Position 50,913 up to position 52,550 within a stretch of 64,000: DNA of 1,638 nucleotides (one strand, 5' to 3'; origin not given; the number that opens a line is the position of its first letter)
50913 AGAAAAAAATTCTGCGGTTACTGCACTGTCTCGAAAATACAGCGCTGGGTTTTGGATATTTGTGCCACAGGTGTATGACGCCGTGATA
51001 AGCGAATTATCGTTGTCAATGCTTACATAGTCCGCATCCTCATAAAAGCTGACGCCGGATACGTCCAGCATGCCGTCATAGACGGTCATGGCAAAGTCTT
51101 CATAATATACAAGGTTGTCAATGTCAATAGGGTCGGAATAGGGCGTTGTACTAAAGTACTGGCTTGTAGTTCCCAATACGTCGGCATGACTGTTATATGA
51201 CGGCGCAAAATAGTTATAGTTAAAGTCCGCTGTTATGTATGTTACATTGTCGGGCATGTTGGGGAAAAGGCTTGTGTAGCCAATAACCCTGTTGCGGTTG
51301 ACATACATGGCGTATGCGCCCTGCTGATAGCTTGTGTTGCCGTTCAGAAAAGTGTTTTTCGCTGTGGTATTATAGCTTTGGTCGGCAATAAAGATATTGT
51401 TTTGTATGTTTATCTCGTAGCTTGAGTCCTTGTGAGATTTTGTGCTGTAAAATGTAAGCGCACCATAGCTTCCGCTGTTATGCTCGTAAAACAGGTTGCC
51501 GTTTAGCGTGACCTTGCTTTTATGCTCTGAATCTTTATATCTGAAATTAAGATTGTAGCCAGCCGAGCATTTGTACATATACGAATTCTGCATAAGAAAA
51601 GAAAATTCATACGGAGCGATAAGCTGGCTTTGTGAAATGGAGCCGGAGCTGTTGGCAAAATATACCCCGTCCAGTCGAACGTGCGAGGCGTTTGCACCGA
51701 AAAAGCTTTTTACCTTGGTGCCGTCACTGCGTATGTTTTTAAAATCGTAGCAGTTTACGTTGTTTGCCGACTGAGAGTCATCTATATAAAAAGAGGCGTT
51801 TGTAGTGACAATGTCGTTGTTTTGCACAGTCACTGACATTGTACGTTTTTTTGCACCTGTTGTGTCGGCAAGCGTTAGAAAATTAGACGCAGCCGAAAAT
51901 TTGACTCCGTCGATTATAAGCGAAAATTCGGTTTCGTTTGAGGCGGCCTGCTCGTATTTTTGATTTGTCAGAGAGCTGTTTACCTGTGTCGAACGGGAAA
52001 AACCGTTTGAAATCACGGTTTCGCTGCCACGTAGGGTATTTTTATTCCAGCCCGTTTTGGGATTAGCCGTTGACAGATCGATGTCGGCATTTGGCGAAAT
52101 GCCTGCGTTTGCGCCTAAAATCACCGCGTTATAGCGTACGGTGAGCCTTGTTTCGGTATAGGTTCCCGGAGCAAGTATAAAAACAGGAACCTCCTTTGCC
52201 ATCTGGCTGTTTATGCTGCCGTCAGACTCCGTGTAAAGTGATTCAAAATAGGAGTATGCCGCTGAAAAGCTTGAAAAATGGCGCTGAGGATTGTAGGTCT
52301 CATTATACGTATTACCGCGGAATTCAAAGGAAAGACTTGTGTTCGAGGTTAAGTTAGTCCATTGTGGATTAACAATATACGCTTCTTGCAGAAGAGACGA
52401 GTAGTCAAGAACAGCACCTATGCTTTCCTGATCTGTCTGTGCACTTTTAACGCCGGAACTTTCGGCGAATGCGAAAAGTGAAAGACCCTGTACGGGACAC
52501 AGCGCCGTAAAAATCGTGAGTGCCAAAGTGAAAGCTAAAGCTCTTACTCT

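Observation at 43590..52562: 9-kb gene for a ~2990-aa SLH-anchored beta-helix protein built as an (A-B)x2 mega-duplication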

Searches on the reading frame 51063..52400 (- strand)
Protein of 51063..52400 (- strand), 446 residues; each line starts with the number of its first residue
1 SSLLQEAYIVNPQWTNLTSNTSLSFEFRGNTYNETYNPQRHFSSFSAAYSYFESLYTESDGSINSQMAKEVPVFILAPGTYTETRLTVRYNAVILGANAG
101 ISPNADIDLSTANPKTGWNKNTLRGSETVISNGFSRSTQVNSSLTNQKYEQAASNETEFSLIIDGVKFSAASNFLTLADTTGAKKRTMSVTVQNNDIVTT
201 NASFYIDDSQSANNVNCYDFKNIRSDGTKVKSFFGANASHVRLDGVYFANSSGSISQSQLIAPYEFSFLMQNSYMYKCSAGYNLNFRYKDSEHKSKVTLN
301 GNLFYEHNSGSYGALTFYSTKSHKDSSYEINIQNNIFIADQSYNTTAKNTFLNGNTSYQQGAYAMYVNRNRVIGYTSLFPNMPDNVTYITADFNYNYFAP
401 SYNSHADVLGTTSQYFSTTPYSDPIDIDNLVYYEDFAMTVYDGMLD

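Call 17: find_homologous_proteins(query=A1, max_evalue=0.001)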
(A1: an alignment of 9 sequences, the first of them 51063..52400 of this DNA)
Query A1 (9 sequences) (446 aa, profile of the alignment): 2 proteins with E <= 0.001 among 5906 candidates.
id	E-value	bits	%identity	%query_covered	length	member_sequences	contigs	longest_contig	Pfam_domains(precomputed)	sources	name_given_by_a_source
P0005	1.8e-87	312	31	98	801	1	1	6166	-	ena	-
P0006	3.3e-41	160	93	18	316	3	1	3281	-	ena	-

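Call 23: search_protein_families(library=pfam, proteins=[window:51063-52400:-], max_evalue=10)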
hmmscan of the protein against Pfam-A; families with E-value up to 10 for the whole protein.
window:51063-52400:- (446 aa): 1 family
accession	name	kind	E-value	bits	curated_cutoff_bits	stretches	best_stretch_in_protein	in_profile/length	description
PF24584.1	Ig_CYK3_C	-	0.17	12.6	27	1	5-37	6-38/105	CYK3 C-terminal Ig-like domain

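Call 26: search_protein_families(library=phrogs, proteins=[window:51063-52400:-], max_evalue=1)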
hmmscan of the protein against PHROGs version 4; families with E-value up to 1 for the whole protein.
window:51063-52400:- (446 aa): 0 families

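Call 27: search_protein_representatives(alignment_id=A1)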
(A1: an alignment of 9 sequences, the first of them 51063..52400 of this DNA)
Query: 9 sequences, 420 profile positions. Proteins with E-value up to 0.001 (for the whole library): 377; up to 1e-10: 168; up to 1e-30: 100. The best 150 are listed.
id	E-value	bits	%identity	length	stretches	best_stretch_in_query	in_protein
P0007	4.2e-287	968.2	-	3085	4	2-419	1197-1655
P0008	3.4e-269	909.3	-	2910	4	2-420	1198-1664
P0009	1.7e-226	768.6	-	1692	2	3-417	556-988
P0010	9.0e-179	611.4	-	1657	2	5-419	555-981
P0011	9.9e-176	601.3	-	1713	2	2-419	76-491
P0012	1.0e-174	598.0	-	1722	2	3-416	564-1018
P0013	2.3e-173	593.5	-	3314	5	3-417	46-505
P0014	2.0e-168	577.3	-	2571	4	8-420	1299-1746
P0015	1.9e-167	574.0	-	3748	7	28-416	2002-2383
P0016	2.7e-167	573.6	-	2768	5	4-417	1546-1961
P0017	9.9e-166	568.4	-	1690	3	6-417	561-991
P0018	9.1e-165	565.2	-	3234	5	23-418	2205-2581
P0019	5.3e-164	562.7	-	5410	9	8-414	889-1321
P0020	9.2e-160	548.7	-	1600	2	3-416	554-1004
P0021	7.5e-148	509.5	-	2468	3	2-418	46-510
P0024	7.8e-138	476.5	-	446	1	1-401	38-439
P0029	2.1e-125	435.6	-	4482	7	17-407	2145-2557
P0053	2.2e-83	297.1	-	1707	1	2-417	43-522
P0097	9.7e-34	133.6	-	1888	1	13-416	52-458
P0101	4.9e-32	128.0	-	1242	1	9-390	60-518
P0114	1.7e-28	116.3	-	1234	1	7-420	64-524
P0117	5.3e-27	111.4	-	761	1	10-359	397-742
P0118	7.0e-27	111.0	-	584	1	26-325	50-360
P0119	7.2e-27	110.9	-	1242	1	6-417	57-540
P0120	8.6e-27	110.7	-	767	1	8-327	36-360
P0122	2.6e-26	109.1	-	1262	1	8-418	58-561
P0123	2.7e-26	109.1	-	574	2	5-329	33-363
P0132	3.5e-24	102.1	-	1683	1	5-408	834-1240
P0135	5.6e-23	98.1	-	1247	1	9-418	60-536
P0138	2.2e-22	96.2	-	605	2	15-325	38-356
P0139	4.1e-22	95.3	-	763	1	26-325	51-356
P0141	2.4e-20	89.5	-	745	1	10-359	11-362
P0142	3.7e-20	88.9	-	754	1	27-334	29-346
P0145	6.7e-19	84.7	-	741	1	23-318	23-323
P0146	2.8e-18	82.6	-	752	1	25-336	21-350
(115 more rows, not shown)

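Call 32: search_protein_families(library=pfam, alignment_id=A2, max_evalue=0.001)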
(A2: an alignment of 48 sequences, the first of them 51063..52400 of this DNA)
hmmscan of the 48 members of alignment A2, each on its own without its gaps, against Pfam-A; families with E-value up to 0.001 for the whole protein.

A. member 1, window:51063-52400:- (446 aa): 0 families

B. families by the number of members that match (of 48 scanned): 9 families
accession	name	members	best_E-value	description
PF00395.25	SLH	18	7.7e-36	S-layer homology domain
PF13472.12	Lipase_GDSL_2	7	9.6e-16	GDSL-like Lipase/Acylhydrolase family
PF00657.28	Lipase_GDSL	7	1.7e-10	GDSL-like Lipase/Acylhydrolase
PF17996.7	CE2_N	6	3.4e-20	Carbohydrate esterase 2 N-terminal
PF12733.13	Cadherin-like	6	1.1e-10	Cadherin-like beta sandwich domain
PF08757.17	CotH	1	2.8e-39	CotH kinase protein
PF09479.16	Flg_new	1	2.9e-10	Listeria-Bacteroides repeat domain (List_Bact_rpt)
PF02368.24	Big_2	1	2.3e-07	Bacterial Ig-like domain (group 2)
PF07581.17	Glug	1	8.4e-05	The GLUG motif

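Call 36: search_protein_families(library=pfam, proteins=[P0119, P0135, P0122, P0101, P0114], max_evalue=0.01)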
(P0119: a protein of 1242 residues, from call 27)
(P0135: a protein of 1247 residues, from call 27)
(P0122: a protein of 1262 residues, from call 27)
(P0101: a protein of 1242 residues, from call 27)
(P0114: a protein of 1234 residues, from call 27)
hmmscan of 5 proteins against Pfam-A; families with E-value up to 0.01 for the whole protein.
P0119 (1242 aa): 1 family
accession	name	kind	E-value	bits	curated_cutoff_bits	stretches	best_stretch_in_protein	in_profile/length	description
PF00395.25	SLH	-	1.3e-17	64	20.8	2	1190-1232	2-44/44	S-layer homology domain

P0135 (1247 aa): 2 families
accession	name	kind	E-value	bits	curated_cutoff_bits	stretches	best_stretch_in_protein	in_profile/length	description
PF00395.25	SLH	-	1.8e-17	63.5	20.8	2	1184-1226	3-44/44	S-layer homology domain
PF12733.13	Cadherin-like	-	0.00079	20.3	24.2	0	701-737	53-89/89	Cadherin-like beta sandwich domain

P0122 (1262 aa): 2 families
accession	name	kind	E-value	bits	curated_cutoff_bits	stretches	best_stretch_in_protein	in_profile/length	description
PF00395.25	SLH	-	7.8e-19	67.8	20.8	3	1210-1252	3-44/44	S-layer homology domain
PF12733.13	Cadherin-like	-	9.8e-05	23.2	24.2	1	581-654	18-88/89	Cadherin-like beta sandwich domain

P0101 (1242 aa): 2 families
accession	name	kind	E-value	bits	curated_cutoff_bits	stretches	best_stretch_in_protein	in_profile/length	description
PF00395.25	SLH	-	1.7e-14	53.9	20.8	2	1190-1232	2-44/44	S-layer homology domain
PF12733.13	Cadherin-like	-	1.3e-07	32.3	24.2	0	680-745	26-89/89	Cadherin-like beta sandwich domain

P0114 (1234 aa): 2 families
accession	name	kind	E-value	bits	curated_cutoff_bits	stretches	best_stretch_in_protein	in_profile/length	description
PF00395.25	SLH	-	1.2e-20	73.7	20.8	3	1175-1217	3-44/44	S-layer homology domain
PF12733.13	Cadherin-like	-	0.00017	22.4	24.2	0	747-826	14-89/89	Cadherin-like beta sandwich domain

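Call 37: search_protein_families(library=pfam, proteins=[P0139, P0141, P0142, P0145, P0146, P0117, P0120, P0118, P0123, P0138], max_evalue=0.01)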
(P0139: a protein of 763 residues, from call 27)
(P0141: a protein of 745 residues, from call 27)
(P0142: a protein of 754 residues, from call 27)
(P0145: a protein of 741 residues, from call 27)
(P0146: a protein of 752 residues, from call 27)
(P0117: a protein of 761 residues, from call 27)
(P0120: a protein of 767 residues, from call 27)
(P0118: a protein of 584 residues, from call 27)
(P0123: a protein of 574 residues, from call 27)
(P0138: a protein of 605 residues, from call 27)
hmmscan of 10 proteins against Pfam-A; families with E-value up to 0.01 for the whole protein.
P0139 (763 aa): 4 families
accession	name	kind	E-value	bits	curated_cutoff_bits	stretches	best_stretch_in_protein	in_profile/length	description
PF17996.7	CE2_N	-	1.1e-17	64.5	27.9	1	376-485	2-107/108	Carbohydrate esterase 2 N-terminal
PF13472.12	Lipase_GDSL_2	-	4e-15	57.2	32.9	1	494-678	1-177/178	GDSL-like Lipase/Acylhydrolase family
PF00657.28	Lipase_GDSL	-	1.7e-10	41.9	23.6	1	492-683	1-207/208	GDSL-like Lipase/Acylhydrolase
PF15756.10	DUF4690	-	0.0064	17.5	30.7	0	696-750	22-74/96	Small Novel Rich in Cartilage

P0141 (745 aa): 0 families

P0142 (754 aa): 0 families

P0145 (741 aa): 0 families

P0146 (752 aa): 0 families

P0117 (761 aa): 2 families
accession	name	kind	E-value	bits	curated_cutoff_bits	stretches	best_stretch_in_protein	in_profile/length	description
PF00657.28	Lipase_GDSL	-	1.5e-07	32.2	23.6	1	184-305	1-113/208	GDSL-like Lipase/Acylhydrolase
PF13472.12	Lipase_GDSL_2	-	3.1e-07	31.5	32.9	1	186-318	1-113/178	GDSL-like Lipase/Acylhydrolase family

P0120 (767 aa): 3 families
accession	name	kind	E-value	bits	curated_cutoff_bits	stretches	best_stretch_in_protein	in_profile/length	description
PF17996.7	CE2_N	-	1e-17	64.6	27.9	1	379-486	3-106/108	Carbohydrate esterase 2 N-terminal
PF13472.12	Lipase_GDSL_2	-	1.4e-12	48.9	32.9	1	496-635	1-117/178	GDSL-like Lipase/Acylhydrolase family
PF00657.28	Lipase_GDSL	-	2e-09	38.3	23.6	1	494-649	1-135/208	GDSL-like Lipase/Acylhydrolase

P0118 (584 aa): 0 families

P0123 (574 aa): 1 family
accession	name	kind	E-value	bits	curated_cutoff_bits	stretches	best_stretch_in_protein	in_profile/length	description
PF23500.1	DUF7133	-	0.0088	15.8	27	0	142-342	120-308/385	Domain of unknown function (DUF7133)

P0138 (605 aa): 0 families

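Call 38: predict_structure(alignment_id=A2)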
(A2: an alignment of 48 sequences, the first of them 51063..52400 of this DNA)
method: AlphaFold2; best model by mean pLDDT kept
length: 446 residues; sequences in the alignment: 48
mean_pLDDT: 85.5   pTM: 0.90
mean pLDDT of the five models: 85.5, 83.1, 82.3, 82.1, 81.3
residues with pLDDT >= 90: 224; 70-90: 157; 50-70: 60; < 50: 5
segments of 3 or more residues with pLDDT < 50: 444-446
pLDDT, mean of each block of 10 residues (from residue 1): 92 96 97 97 97 94 90 98 92 98 88 90 96 85 65 83 93 81 78 90 81 90 93 88 96 77 84 93 82 89 86 84 74 94 67 82 91 86 72 90 71 53 69 88 53
secondary structure, 60 per line:
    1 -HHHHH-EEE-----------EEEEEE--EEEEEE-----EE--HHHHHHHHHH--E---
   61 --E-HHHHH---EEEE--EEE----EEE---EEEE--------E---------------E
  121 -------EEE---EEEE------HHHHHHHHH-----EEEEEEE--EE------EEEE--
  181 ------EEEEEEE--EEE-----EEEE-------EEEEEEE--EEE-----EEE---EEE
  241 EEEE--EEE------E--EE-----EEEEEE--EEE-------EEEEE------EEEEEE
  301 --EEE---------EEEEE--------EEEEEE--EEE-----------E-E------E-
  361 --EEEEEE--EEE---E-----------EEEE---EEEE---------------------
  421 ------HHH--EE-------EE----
elements in order: H2-6 E8-10 E22-27 E30-35 H45-54 H65-69 E73-76 E79-81 E86-88 E92-95 E128-130 E134-137 H144-152 E158-164 E175-178 E187-193 E196-198 E204-207 E215-221 E224-226 E232-234 E238-244 E247-249 E266-271 E274-276 E284-288 E295-300 E303-305 E315-319 E328-333 E336-338 E363-368 E371-373 E389-392 E396-399

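Call 40: fold_search(model_id=the predicted structure, library=pdb)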
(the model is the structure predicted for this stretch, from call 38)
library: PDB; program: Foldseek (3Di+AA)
matches with E <= 10: 206; with E <= 0.001: 0
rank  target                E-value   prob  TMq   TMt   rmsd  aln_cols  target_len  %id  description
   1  7xy1_A                5.7e-02  0.63  0.26  0.23  11.8       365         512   10  Cryo-EM structure of Klebsiella phage Kp9 type I tail fiber gp42 in vitro (released 2023-06-07)
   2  6k0p_A                6.0e-02  0.44  0.25  0.21  12.7       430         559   10  Catalytic domain of GH87 alpha-1,3-glucanase D1045A in complex with nigerose (released 2019-12-25)
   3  1ru4                  6.3e-02  0.84  0.34  0.37  11.4       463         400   13  Crystal structure of pectate lyase Pel9A (released 2004-04-13)
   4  9cdv_A                7.2e-02  0.38  0.23  0.23  12.7       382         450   12  Crystal Structure of Rhombotarget A (released 2025-07-02)
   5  5olp_A                7.2e-02  0.14  0.18  0.18  18.4       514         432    9  Galacturonidase (released 2017-11-29)
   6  4pew_A                7.5e-02  0.35  0.23  0.20  18.8       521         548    8  Structure of sacteLam55A from Streptomyces sp. SirexAA-E (released 2015-03-18)
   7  4pex_A                9.9e-02  0.33  0.22  0.19  17.6       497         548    8  Structure of the E502A variant of sacteLam55A from Streptomyces sp. SirexAA-E in complex with glucose (released 2015-03-18)
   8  7o7a_A                1.2e-01  0.51  0.27  0.29  10.8       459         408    9  Structure of the PL6 family alginate lyase Pedsa0632 from Pseudopedobacter saltans (released 2021-07-28)
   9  4pew_B                1.2e-01  0.25  0.22  0.19  18.7       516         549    8  Structure of sacteLam55A from Streptomyces sp. SirexAA-E (released 2015-03-18)
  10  6k0s_A                1.3e-01  0.44  0.27  0.23  12.4       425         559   10  Catalytic domain of GH87 alpha-1,3-glucanase D1069A in complex with nigerose (released 2019-12-25)
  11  8wm1_A                1.3e-01  0.30  0.24  0.24  15.7       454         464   10  DHS dehydratase (released 2024-10-02)
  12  4pey_A                1.4e-01  0.25  0.22  0.19  17.9       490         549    8  Structure of the E502A variant of sacteLam55A from Streptomyces sp. SirexAA-E in complex with laminaritriose (released 2015-03-18)
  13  9j4l_B                1.5e-01  0.75  0.35  0.38  11.3       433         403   10  Crystal structure of GH9l Inulin fructotransferases (IFTase) (released 2024-09-04)
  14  5zl5_B                1.5e-01  0.51  0.32  0.32  13.0       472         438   11  Crystal structure of DFA-IIIase mutant C387A from Arthrobacter chlorophenolicus A6 (released 2018-12-19)
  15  6k0m                  1.6e-01  0.28  0.25  0.21  13.5       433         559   11  Catalytic domain of GH87 alpha-1,3-glucanase from Paenibacillus glycanilyticus FH11 (released 2019-12-25)
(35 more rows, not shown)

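Call 45: search_solved_structures(query=A1, max_evalue=10, show_alignments=2)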
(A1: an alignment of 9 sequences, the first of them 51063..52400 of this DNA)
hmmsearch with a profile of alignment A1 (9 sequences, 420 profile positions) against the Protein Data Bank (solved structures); distinct sequences matched with E-value up to 10: 2.
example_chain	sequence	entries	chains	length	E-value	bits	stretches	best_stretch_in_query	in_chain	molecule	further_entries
4xy5_A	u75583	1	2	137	0.73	12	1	131-189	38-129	Hypothetical Thioesterase Protein SP_1851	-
4i82_A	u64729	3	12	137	0.74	12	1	131-189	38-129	Putative uncharacterized protein | Hypothetical Thioesterase Protein SP_1851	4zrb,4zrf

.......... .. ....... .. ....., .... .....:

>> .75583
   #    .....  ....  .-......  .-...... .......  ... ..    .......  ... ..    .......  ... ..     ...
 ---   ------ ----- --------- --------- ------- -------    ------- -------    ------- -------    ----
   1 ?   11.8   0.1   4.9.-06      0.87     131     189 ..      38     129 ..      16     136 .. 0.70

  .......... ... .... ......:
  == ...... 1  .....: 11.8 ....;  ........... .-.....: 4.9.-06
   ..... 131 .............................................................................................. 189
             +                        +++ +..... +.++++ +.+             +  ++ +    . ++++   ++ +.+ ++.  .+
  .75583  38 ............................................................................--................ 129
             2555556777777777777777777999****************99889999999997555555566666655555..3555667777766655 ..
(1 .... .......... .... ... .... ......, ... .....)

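Call 57: fold_search(model_id=the predicted structure, library=viral)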
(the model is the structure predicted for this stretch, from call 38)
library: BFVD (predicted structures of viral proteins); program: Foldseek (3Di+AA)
matches with E <= 10: 449; with E <= 0.001: 0
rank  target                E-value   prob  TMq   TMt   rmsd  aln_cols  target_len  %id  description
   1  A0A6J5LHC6            4.7e-03  0.99  0.37  0.32  12.3       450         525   10  Pectate lyase superfamily protein [uncultured Caudovirales phage]
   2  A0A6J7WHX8            6.2e-03  0.91  0.30  0.21  15.1       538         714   11  Pectate lyase superfamily protein [uncultured Caudovirales phage]
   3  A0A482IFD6            8.9e-03  0.96  0.34  0.31  10.9       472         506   13  Pectate lyase superfamily protein [Escherichia phage Minorna]
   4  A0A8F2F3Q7            9.3e-03  0.84  0.22  0.18  13.4       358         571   13  Tail spike protein [Klebsiella phage Kp_Pokalde_001]
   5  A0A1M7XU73            1.3e-02  0.89  0.29  0.28  14.3       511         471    9  Uncharacterized protein [Cedratvirus A11]
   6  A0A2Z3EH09            1.7e-02  0.87  0.29  0.17  15.3       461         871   10  (no name in the UniProt tables at hand)
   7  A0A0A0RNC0            1.7e-02  0.85  0.28  0.18  16.0       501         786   11  Tail spike protein [Bacillus phage Moonbeam]
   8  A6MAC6                1.8e-02  0.77  0.28  0.11  13.4       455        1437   10  Gp061 [Lactococcus phage KSY1]
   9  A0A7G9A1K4            2.1e-02  0.93  0.32  0.15  10.7       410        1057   11  (no name in the UniProt tables at hand)
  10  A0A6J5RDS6            2.1e-02  0.51  0.24  0.17  24.4       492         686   11  Right handed beta helix region [uncultured Caudovirales phage]
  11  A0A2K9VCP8            2.1e-02  0.28  0.18  0.13  17.0       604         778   11  Rhamnogalacturonase A/B/Epimerase-like pectate lyase domain-containing protein [Lactobacillus phage Bacchae]
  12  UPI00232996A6         2.2e-02  0.96  0.38  0.14  12.2       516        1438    9  (no name look-up for this kind of identifier)
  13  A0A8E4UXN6            2.8e-02  0.85  0.30  0.21  13.5       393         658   11  (no name in the UniProt tables at hand)
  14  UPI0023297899         2.8e-02  0.41  0.24  0.15  17.2       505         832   12  (no name look-up for this kind of identifier)
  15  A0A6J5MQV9            3.0e-02  0.35  0.22  0.12  18.7       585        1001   10  Right handed beta helix region [uncultured Caudovirales phage]
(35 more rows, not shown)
